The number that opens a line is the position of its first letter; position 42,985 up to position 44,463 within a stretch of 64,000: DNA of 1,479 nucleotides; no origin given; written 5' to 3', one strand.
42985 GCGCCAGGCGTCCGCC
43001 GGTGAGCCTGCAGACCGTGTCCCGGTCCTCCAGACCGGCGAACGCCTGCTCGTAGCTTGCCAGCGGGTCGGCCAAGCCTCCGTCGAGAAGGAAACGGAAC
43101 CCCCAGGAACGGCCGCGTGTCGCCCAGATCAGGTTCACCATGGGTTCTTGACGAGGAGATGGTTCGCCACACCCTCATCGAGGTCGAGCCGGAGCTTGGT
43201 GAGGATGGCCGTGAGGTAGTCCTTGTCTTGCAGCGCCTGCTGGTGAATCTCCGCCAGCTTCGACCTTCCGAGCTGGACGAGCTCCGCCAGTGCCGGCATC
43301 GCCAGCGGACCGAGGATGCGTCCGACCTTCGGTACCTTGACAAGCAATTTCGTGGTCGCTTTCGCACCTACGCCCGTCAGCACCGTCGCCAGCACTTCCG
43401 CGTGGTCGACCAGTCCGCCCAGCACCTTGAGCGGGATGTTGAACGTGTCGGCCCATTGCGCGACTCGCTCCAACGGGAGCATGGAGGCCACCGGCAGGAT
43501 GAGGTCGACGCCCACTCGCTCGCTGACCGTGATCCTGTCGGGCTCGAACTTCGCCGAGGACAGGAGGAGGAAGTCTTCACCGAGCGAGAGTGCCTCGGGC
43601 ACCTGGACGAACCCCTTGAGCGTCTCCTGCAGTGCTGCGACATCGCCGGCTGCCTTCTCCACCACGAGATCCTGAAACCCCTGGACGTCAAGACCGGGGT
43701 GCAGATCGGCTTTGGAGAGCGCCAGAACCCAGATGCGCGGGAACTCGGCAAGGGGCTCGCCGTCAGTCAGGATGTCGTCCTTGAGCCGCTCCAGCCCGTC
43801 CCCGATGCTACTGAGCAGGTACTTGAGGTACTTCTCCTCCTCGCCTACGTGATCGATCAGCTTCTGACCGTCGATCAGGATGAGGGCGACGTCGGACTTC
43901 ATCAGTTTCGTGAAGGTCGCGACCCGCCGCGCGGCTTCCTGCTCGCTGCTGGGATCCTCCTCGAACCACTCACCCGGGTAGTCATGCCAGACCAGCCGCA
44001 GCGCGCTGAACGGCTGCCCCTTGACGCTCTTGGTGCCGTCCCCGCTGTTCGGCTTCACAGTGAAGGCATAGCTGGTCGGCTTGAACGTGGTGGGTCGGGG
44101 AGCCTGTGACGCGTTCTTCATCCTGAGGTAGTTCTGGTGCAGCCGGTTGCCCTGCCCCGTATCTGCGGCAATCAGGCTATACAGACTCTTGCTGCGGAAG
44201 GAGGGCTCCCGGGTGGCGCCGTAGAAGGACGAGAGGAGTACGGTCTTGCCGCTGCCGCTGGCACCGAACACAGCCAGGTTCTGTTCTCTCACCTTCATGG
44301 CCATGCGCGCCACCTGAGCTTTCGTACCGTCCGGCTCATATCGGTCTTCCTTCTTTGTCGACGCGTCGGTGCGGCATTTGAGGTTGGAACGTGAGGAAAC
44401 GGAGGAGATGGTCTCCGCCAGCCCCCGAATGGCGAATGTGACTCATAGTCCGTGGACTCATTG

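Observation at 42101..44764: Low-GC islet: an R-M-type controller (C) protein with C-boxes whose only cargo is a GTPase-like gene pair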

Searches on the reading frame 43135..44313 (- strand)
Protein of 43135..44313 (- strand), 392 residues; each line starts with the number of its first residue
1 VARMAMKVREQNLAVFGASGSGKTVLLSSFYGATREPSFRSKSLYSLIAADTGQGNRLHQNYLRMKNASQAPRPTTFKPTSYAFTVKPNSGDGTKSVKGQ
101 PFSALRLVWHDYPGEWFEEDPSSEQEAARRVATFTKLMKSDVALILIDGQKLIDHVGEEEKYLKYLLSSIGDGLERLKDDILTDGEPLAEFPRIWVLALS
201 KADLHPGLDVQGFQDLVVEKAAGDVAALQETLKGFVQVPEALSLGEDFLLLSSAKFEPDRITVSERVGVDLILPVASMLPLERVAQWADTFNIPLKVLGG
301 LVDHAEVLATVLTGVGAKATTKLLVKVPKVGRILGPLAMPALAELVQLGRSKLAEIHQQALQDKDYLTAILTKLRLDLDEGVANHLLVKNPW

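Call 3: search_protein_families(library=pfam, proteins=[window:43135-44313:-], max_evalue=0.1)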
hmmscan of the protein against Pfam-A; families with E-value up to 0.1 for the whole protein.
window:43135-44313:- (392 aa): 6 families
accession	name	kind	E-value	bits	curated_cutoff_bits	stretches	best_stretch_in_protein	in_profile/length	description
PF19993.5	DO-GTPase2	-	9.6e-09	35.7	27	1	13-181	3-156/226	Double-GTPase 2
PF00005.33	ABC_tran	-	0.0082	17.2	25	1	10-35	11-36/137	ABC transporter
PF13191.12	AAA_16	-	0.011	16.6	32.6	1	9-138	23-124/167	AAA ATPase domain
PF02463.25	SMC_N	-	0.023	14.5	40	1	5-65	19-81/220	RecF/RecN/SMC N terminal domain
PF13401.12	AAA_22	-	0.031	15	27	1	10-40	5-33/130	AAA domain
PF01926.29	MMR_HSR1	-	0.053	14.1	21.9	0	101-157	47-94/113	50S ribosome-binding GTPase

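Call 4: search_protein_families(library=padloc, proteins=[window:43135-44313:-], max_evalue=0.1)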
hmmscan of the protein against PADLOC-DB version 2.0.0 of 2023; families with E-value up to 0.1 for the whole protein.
window:43135-44313:- (392 aa): 2 families
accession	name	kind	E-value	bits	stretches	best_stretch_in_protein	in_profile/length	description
PDLC04135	mad3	-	0.0051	14.4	1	13-102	25-110/374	mads_3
PDLC04140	mad8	-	0.02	12.4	1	11-30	28-47/314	mads_8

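Call 5: search_protein_families(library=ncbifam, proteins=[window:43135-44313:-], max_evalue=0.1)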
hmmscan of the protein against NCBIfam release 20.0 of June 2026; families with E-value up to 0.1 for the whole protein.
window:43135-44313:- (392 aa): 3 families
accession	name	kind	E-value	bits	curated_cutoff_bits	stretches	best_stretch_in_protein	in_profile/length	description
TIGR00611.2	recf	equivalog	0.017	14.3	172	1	12-52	23-63/339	DNA replication/repair protein RecF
TIGR02142.1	modC_ABC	equivalog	0.065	12.5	285.05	1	12-36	25-49/353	molybdenum ABC transporter ATP-binding protein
TIGR00929.1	VirB4_CagE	subfamily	0.075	11.2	643.1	0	12-29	439-456/792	VirB4 family type IV secretion/conjugal transfer ATPase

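Call 8: find_homologous_proteins(query=window:43135-44304:-)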
Query window:43135-44304:- (389 aa): 1923 proteins with E <= 0.001 among 8000 candidates; the best 120 are listed.
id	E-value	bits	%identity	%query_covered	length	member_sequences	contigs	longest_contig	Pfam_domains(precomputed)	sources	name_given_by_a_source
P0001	3.7e-250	848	99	100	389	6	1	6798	PF19993.6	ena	-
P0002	6.2e-221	751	89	100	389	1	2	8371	PF19993.6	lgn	-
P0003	1.4e-205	701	80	100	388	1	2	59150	PF19993.6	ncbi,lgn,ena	-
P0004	9.5e-189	645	74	100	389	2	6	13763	PF19993.6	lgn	-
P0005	2.2e-185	634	75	100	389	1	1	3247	PF19993.6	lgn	-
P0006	1.2e-183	629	73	100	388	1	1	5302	PF19993.6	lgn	-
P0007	3.3e-183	627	72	100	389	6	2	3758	PF19993.6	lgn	-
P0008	1.0e-181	622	73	100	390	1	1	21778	PF19993.6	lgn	-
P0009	1.6e-181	622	72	100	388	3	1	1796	PF19993.6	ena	-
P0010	4.7e-181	620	74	100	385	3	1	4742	PF19993.6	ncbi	-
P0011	1.0e-180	619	72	100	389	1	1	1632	PF19993.6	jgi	jgi:hypothetical protein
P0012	1.2e-180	619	72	99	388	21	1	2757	PF19993.6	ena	-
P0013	1.9e-180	618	72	100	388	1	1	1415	PF19993.6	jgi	jgi:Double-GTPase 2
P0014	4.5e-180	617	71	100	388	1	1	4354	PF19993.6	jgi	-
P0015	3.1e-179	614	71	99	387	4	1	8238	PF19993.6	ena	-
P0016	4.0e-179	614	71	100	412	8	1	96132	PF19993.6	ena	-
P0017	1.7e-178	612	71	99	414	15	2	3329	PF19993.6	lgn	-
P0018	2.0e-178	611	70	99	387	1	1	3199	PF19993.6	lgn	-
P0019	2.7e-178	611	71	99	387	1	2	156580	PF19993.6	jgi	jgi:hypothetical protein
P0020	2.9e-178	611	70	100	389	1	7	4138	PF19993.6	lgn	-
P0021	1.1e-176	606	69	100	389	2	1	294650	PF19993.6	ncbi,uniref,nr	ncbi:ATP/GTP-binding protein [Trebonia kvetii]|uniref:ATP/GTP-binding protein n=2 Tax=Trebonia kveti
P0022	3.2e-176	604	69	100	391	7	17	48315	PF19993.6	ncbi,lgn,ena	-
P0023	9.2e-176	603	71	100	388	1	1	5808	PF19993.6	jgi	jgi:hypothetical protein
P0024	1.1e-175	603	71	100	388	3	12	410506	PF19993.6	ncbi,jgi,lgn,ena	-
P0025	2.2e-175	601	70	100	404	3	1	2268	PF19993.6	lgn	-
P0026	2.5e-175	601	70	99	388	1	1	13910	PF19993.6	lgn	-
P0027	3.3e-175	601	70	100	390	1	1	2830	PF19993.6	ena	-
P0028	4.4e-175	600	70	100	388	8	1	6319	PF19993.6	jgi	jgi:hypothetical protein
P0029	7.0e-175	600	70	100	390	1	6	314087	PF19993.6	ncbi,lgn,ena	-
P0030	1.1e-174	599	69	100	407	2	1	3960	PF19993.6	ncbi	-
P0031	1.5e-174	599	70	100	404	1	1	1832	PF19993.6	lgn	-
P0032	1.5e-174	599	68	100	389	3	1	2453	PF19993.6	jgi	jgi:Double-GTPase 2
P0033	1.6e-174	599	69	99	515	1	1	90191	PF19993.6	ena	-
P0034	3.4e-174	598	70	100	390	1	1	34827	PF19993.6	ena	-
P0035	4.5e-174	597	70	100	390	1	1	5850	PF19993.6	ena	-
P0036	5.3e-174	597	70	100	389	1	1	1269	PF19993.6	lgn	-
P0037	1.5e-173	595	68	100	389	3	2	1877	PF19993.6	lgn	-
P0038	3.0e-173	594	68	100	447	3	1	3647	PF19993.6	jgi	jgi:hypothetical protein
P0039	4.8e-173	594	70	100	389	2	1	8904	PF19993.6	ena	-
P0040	8.9e-173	593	69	100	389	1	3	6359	PF19993.6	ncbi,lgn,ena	-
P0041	6.6e-172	590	68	100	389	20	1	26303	PF19993.6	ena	-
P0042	1.1e-171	589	69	100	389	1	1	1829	PF19993.6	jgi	-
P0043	4.6e-171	587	70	100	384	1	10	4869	PF19993.6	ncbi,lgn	-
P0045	7.3e-171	587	69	100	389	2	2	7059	PF19993.6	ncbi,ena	-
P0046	1.1e-170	586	68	100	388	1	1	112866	PF19993.6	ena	-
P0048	1.6e-170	585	68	99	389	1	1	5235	PF19993.6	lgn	-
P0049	2.0e-170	585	68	100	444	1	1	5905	PF19993.6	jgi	jgi:hypothetical protein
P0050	1.0e-169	583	68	99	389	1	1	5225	PF19993.6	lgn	-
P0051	1.2e-169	583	68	99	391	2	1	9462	PF19993.6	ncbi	ncbi:MAG: TRAFAC clade GTPase domain-containing protein [Brooklawnia sp.]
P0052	3.3e-169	581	70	100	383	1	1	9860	PF19993.6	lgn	-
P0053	3.9e-169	581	69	100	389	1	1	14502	PF19993.6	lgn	-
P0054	4.2e-169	581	68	99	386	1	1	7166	PF19993.6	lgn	-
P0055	8.4e-169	580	69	100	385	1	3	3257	PF19993.6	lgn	-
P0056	1.1e-168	579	67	100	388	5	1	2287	PF19993.6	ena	-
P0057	2.2e-168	578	69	100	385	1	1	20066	PF19993.6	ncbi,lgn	-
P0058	8.1e-168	577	69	100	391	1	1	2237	PF19993.6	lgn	-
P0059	1.3e-167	576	65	100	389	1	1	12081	PF19993.6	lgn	-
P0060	5.2e-167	574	67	99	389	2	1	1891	PF19993.6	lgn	-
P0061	2.7e-166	572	66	100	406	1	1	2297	PF19993.6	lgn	-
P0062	3.9e-166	571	66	99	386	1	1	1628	PF19993.6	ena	-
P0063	8.0e-166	570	67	100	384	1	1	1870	PF19993.6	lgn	-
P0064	1.2e-165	569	66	100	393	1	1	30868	PF19993.6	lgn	-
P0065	3.5e-165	568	67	100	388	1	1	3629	PF19993.6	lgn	-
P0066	5.0e-165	567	68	100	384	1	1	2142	PF19993.6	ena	-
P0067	9.6e-165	566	67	99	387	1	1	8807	PF19993.6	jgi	jgi:hypothetical protein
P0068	1.5e-164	566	67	100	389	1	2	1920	PF19993.6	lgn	-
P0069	3.6e-162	558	66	99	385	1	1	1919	PF19993.6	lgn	-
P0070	1.6e-161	556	66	99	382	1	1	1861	PF19993.6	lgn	-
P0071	3.7e-161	555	64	100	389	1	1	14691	PF19993.6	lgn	-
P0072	3.1e-160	552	66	100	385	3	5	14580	PF19993.6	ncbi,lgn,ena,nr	ncbi:MAG TPA: hypothetical protein PJ992_00985 [Arachnia sp.]|nr:hypothetical protein [Arachnia sp.]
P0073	3.1e-160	552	65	100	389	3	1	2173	PF19993.6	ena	-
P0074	8.8e-160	550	66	99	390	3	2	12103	PF19993.6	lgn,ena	-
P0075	1.3e-158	546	64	100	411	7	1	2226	PF19993.6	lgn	-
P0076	3.0e-158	545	64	100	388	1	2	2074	PF19993.6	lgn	-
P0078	1.2e-157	543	63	100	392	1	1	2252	PF19993.6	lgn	-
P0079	1.8e-157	543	66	99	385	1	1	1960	PF19993.6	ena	-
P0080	1.9e-157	542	65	99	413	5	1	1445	PF19993.6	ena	-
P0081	1.4e-155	536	65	100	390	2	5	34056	PF19993.6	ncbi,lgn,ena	ncbi:MAG: hypothetical protein WAX29_01490 [Propionibacterium sp.]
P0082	8.6e-155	534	63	100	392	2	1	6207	PF19993.6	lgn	-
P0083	1.3e-154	533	65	99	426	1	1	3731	PF19993.6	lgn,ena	-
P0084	6.0e-154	531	62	100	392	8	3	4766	PF19993.6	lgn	-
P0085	6.1e-154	531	64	99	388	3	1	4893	PF19993.6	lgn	-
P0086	2.6e-153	529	61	100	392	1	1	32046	PF19993.6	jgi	jgi:hypothetical protein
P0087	5.4e-153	528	62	100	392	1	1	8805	PF19993.6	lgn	-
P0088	5.5e-153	528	62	100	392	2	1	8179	PF19993.6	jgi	jgi:hypothetical protein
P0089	9.6e-153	527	62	99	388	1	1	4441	PF19993.6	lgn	-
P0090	2.5e-152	526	60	100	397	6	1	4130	PF19993.6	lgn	-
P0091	2.9e-152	525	61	100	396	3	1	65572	PF19993.6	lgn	-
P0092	4.0e-152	525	63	100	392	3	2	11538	PF19993.6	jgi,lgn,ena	-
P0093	6.9e-152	524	61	100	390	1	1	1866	PF19993.6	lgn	-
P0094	1.2e-151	523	60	100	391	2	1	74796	PF19993.6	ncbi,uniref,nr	ncbi:ATP/GTP-binding protein [Agromyces sp. NDB4Y10]|uniref:TRAFAC clade GTPase domain-containing pr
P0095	1.3e-151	523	61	99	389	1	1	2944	PF19993.6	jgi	jgi:hypothetical protein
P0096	1.4e-151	523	61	99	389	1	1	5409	PF19993.6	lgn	-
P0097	1.4e-151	523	61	100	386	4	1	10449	PF19993.6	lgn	-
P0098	1.6e-151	523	62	99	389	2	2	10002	PF19993.6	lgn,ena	-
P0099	1.9e-151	523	62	99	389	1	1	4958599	PF19993.6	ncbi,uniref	ncbi:TRAFAC clade GTPase domain-containing protein [Pengzhenrongella phosphoraccumulans]|uniref:TRAF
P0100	4.0e-151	522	63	99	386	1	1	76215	PF19993.6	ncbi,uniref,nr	ncbi:TRAFAC clade GTPase domain-containing protein [Cellulomonas hominis]|uniref:TRAFAC clade GTPase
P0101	1.0e-150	520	62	98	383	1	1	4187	PF19993.6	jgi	jgi:hypothetical protein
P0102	1.4e-150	520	62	99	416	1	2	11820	PF19993.6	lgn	-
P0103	2.0e-150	519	63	98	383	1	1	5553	PF19993.6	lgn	-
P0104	2.7e-150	519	62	98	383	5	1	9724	PF19993.6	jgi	jgi:hypothetical protein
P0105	3.8e-150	518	63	99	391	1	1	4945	PF19993.6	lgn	-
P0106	6.8e-150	518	59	100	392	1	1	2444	PF19993.6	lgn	-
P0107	8.5e-150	517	62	99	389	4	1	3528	PF19993.6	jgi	jgi:Double-GTPase 2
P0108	2.0e-149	516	62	99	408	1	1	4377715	PF19993.6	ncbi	ncbi:TRAFAC clade GTPase domain-containing protein [Georgenia yuyongxinii]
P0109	3.9e-149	515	61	99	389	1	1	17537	PF19993.6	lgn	-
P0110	5.1e-149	515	62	99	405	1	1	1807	PF19993.6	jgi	-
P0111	5.6e-149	515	60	98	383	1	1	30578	PF19993.6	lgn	-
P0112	6.8e-149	514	62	100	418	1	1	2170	PF19993.6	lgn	-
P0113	6.9e-149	514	61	99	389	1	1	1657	PF19993.6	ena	-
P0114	9.0e-149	514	60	99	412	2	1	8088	PF19993.6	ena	-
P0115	9.7e-149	514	61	99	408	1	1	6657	PF19993.6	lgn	-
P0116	1.1e-148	514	61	99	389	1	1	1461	PF19993.6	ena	-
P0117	1.3e-148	513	62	99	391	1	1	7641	PF19993.6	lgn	-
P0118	1.4e-148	513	62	99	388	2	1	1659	PF19993.6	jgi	jgi:hypothetical protein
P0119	3.6e-148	512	60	99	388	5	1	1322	PF19993.6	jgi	jgi:hypothetical protein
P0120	3.7e-148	512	60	99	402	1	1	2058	PF19993.6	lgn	-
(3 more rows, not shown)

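Call 12: find_related_loci(query=A1, collection=genome_contigs, flank=6000)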
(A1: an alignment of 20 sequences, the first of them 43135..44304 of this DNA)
Query A1 (389 aa) in genome_contigs; peptide patterns used: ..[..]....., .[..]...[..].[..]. (x = any residue, [..] = any of these).
440 stretches matched a pattern; 237 encode a relative of the query (tblastn E <= 1e-3); the best 80 are kept; 80 distinct loci.
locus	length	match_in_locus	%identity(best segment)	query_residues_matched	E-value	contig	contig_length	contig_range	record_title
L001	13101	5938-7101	80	1-389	0e+0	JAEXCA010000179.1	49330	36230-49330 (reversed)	MAG: Actinomycetes bacterium isolate OH_SFB_96 k127_446868, whole genome shotgun sequence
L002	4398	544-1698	75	1-389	0e+0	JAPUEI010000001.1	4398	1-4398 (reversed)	MAG: Propionibacteriaceae bacterium isolate labscale reactor_MAG21 NODE_10138_length_4398_cov_32.282524, whole genome sh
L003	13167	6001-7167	69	1-389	0e+0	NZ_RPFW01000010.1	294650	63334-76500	Trebonia kvetii strain 15TR583 NODE_10_length_294650_cov_109.480998, whole genome shotgun sequence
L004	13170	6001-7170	70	1-389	0e+0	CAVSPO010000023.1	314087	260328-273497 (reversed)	MAG: uncultured Actinomycetota bacterium isolate MFD01299.bin.1.141 genome assembly, contig: contig_2769, whole genome s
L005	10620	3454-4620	70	1-389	4e-178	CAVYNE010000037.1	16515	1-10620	MAG: uncultured Actinomycetes bacterium isolate MFD05705.bin.2.99 genome assembly, contig: contig_60145, whole genome sh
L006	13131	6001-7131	70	4-387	1e-176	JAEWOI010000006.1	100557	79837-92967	MAG: Actinomycetes bacterium isolate OH_SBlB_58 k127_1053667, whole genome shotgun sequence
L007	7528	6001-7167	68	4-389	6e-175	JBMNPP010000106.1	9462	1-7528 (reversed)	MAG: Brooklawnia sp. isolate SBF912SR7HQ0001 scaffold_10034_c1, whole genome shotgun sequence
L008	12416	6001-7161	67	1-387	2e-174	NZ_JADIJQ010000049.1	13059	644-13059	Tessaracoccus sp. SD287 49, whole genome shotgun sequence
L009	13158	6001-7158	66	4-389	1e-168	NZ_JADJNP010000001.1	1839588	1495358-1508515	MAG: Tessaracoccus sp. isolate EsbW_18-Q3-R4-48_MAXAC.167_sub tig00000810-10-18378780, whole genome shotgun sequence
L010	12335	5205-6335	66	1-381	1e-162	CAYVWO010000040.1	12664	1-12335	MAG TPA_asm: uncultured Tessaracoccus sp. isolate SRP263991_co6_23 genome assembly, contig: NODE_5680_length_12664_cov_4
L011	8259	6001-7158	61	1-389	9e-159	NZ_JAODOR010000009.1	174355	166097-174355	Microbacterium memoriense strain PMIC_1C1B contig_10, whole genome shotgun sequence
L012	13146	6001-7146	61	1-389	1e-156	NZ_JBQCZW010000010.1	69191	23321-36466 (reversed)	MAG: Ancrocorticia sp. isolate AOP36_B1_surf _bin _12 AOP36_B1_surf.bin.12_10, whole genome shotgun sequence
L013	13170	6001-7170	65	1-389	3e-156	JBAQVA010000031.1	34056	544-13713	MAG: Propionibacterium sp. isolate MFD10546_ilm_asm_bin42 k127_40619, whole genome shotgun sequence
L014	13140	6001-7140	62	3-387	5e-154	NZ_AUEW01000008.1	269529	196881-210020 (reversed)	Cellulomonas sp. URHD0024 I847DRAFT_scaffold00006.6_C, whole genome shotgun sequence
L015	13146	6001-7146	60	4-387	3e-153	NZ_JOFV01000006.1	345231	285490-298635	Oerskovia turbata strain NRRL B-8019 contig6.1, whole genome shotgun sequence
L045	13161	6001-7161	52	4-388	4e-126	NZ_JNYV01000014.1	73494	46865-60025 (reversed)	Kitasatospora arboriphila strain NRRL B-24581 contig14.1, whole genome shotgun sequence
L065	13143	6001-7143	50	4-387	4e-121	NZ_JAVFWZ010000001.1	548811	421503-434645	Kocuria cellulosilytica strain CPCC 205292 Scaffold1_1, whole genome shotgun sequence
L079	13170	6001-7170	53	4-388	4e-120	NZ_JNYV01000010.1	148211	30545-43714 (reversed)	Kitasatospora arboriphila strain NRRL B-24581 contig10.1, whole genome shotgun sequence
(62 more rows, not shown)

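Call 22: search_solved_structures(query=A1, max_evalue=1)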
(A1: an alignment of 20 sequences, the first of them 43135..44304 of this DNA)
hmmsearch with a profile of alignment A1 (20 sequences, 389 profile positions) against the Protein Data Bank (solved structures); distinct sequences matched with E-value up to 1: 10.
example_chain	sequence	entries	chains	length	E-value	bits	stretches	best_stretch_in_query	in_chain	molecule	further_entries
3w27_A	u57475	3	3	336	0.064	15.6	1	52-127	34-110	Glycoside hydrolase family 10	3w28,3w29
3w24_A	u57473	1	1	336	0.067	15.5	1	52-127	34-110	Glycoside hydrolase family 10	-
3w25_A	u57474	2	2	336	0.067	15.5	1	52-127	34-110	Glycoside hydrolase family 10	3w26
6f1y_j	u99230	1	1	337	0.18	14.1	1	8-34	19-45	Cytoplasmic dynein 1 light intermediate chain 2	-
30dr_j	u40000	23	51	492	0.34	13.2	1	8-34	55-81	Cytoplasmic dynein 1 light intermediate chain 2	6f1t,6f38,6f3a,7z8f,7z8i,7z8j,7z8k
9dgq_q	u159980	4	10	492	0.36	13.1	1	8-34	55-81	Dynein light intermediate chain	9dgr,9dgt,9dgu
8wdb_D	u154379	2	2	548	0.7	12.2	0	7-24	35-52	Probable dipeptide-transport ATP-binding protein ABC transporter DppD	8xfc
8wd9_D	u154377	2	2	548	0.7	12.2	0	7-24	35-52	Probable dipeptide-transport ATP-binding protein ABC transporter DppD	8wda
9wzs_A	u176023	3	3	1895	0.88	11.8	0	141-239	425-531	1,3-beta-glucan synthase component GSC2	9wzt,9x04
9lu8_A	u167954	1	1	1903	0.89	11.8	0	141-239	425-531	1,3-beta-glucan synthase component GSC2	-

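Call 32: search_protein_families(library=pfam, alignment_id=A4, max_evalue=0.00001)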
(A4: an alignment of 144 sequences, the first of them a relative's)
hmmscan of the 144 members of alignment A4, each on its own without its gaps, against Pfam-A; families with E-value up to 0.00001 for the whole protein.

A. member 1, L001:3357-5369:+ (671 aa): 2 families
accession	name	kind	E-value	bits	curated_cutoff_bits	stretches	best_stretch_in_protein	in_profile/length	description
PF00920.27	ILVD_EDD_N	-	9.4e-125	416.4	27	1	68-402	1-315/316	Dihydroxy-acid/6-phosphogluconate dehydratase N-terminal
PF24877.1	ILV_EDD_C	-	5.8e-73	244.8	27.7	1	452-648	2-191/191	Dihydroxy-acid/6-phosphogluconate dehydratase C-terminal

B. families by the number of members that match (of 144 scanned): 126 families (the first 25 are shown)
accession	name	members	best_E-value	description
PF03235.19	GmrSD_N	5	2.9e-35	GmrSD restriction endonuclease, N-terminal domain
PF07510.16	GmrSD_C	4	3.2e-25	GmrSD restriction endonucleases, C-terminal domain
PF02128.21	Peptidase_M36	3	1.1e-51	Fungalysin metallopeptidase (M36)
PF07504.19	FTP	3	3e-15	Fungalysin/Thermolysin Propeptide Motif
PF13620.12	CarboxypepD_reg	3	3e-12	Carboxypeptidase regulatory-like domain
PF00754.31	F5_F8_type_C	3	7.3e-12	F5/8 type C domain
PF13715.12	CarbopepD_reg_2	3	1.8e-07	CarboxypepD_reg-like domain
PF02779.29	Transket_pyr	2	3e-55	Transketolase, pyrimidine binding domain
PF00107.32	ADH_zinc_N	2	1e-28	Zinc-binding dehydrogenase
PF02780.25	Transketolase_C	2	1.4e-22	Transketolase, C-terminal domain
PF13602.12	ADH_zinc_N_2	2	2.6e-20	Zinc-binding dehydrogenase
PF18755.6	RAMA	2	6e-19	Restriction Enzyme Adenine Methylase Associated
PF01381.28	HTH_3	2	4.3e-15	Helix-turn-helix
PF13560.12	HTH_31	2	5.2e-15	Helix-turn-helix domain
PF13518.12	HTH_28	2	2.8e-12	Helix-turn-helix domain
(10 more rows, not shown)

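Call 33: predict_structure(alignment_id=A1)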
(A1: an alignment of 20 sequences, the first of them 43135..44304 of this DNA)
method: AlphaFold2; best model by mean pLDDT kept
length: 389 residues; sequences in the alignment: 20
mean_pLDDT: 59.8   pTM: 0.59
mean pLDDT of the five models: 59.8, 59.8, 52.1, 46.1, 42.8
residues with pLDDT >= 90: 0; 70-90: 148; 50-70: 104; < 50: 137
segments of 3 or more residues with pLDDT < 50: 1-3, 72-74, 89-99, 242-344, 361-364, 366-368, 382-389
pLDDT, mean of each block of 10 residues (from residue 1): 57 64 72 67 78 83 64 63 62 42 68 55 75 75 74 77 82 82 73 67 64 77 86 68 47 36 43 45 37 35 36 39 33 36 55 67 50 59 40
secondary structure, 60 per line:
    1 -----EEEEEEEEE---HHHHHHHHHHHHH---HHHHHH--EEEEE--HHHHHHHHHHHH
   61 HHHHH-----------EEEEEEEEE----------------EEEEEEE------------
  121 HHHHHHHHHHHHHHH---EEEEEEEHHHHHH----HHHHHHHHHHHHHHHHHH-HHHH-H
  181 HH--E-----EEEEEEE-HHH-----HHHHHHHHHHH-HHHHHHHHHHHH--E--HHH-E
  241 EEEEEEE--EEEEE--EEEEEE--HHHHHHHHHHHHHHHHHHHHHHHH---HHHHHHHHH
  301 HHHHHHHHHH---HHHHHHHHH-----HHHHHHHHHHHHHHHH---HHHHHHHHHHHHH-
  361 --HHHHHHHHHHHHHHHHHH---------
elements in order: E6-14 H18-30 H34-39 E42-46 H49-65 E77-85 E102-108 H121-135 E139-145 H146-151 H156-173 H175-178 E191-197 H207-217 H219-230 E240-247 E250-254 E257-262 H265-288 H292-310 H314-322 H328-343 H347-359 H363-380

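Call 36: search_protein_families(library=pfam, alignment_id=A5, max_evalue=0.00001)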
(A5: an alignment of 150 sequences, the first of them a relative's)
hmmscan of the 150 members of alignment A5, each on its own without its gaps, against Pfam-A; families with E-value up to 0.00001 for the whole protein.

A. member 1, L001:7554-7811:+ (86 aa): 1 family
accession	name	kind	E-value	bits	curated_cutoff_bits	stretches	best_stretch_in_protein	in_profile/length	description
PF22513.2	FitA-like_RHH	-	1.2e-19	70.4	27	1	4-42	1-39/39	Antitoxin FitA-like, ribbon-helix-helix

B. families by the number of members that match (of 150 scanned): 121 families (the first 25 are shown)
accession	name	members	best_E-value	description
PF07690.21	MFS_1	5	3.8e-53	Major Facilitator Superfamily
PF13604.12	AAA_30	3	2.6e-54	AAA domain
PF02754.22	CCG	3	1.2e-39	Cysteine-rich domain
PF12697.13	Abhydrolase_6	3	1.8e-21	Alpha/beta hydrolase family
PF00196.25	GerE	3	6.4e-21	Bacterial regulatory proteins, luxR family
PF13245.12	AAA_19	3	3.7e-16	AAA domain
PF13187.11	Fer4_9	3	2.7e-11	4Fe-4S dicluster domain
PF13183.11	Fer4_8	3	3e-11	4Fe-4S dicluster domain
PF13401.12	AAA_22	3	7.7e-10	AAA domain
PF13237.11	Fer4_10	3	4.4e-08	4Fe-4S dicluster domain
PF12797.12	Fer4_2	3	8.4e-07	4Fe-4S binding domain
PF00037.32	Fer4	3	3.3e-06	4Fe-4S binding domain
PF09423.15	PhoD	2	1.4e-107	PhoD-like phosphatase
PF08751.17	TrwC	2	3e-88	TrwC relaxase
PF05977.19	MFS_3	2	4.5e-49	Transmembrane secretion effector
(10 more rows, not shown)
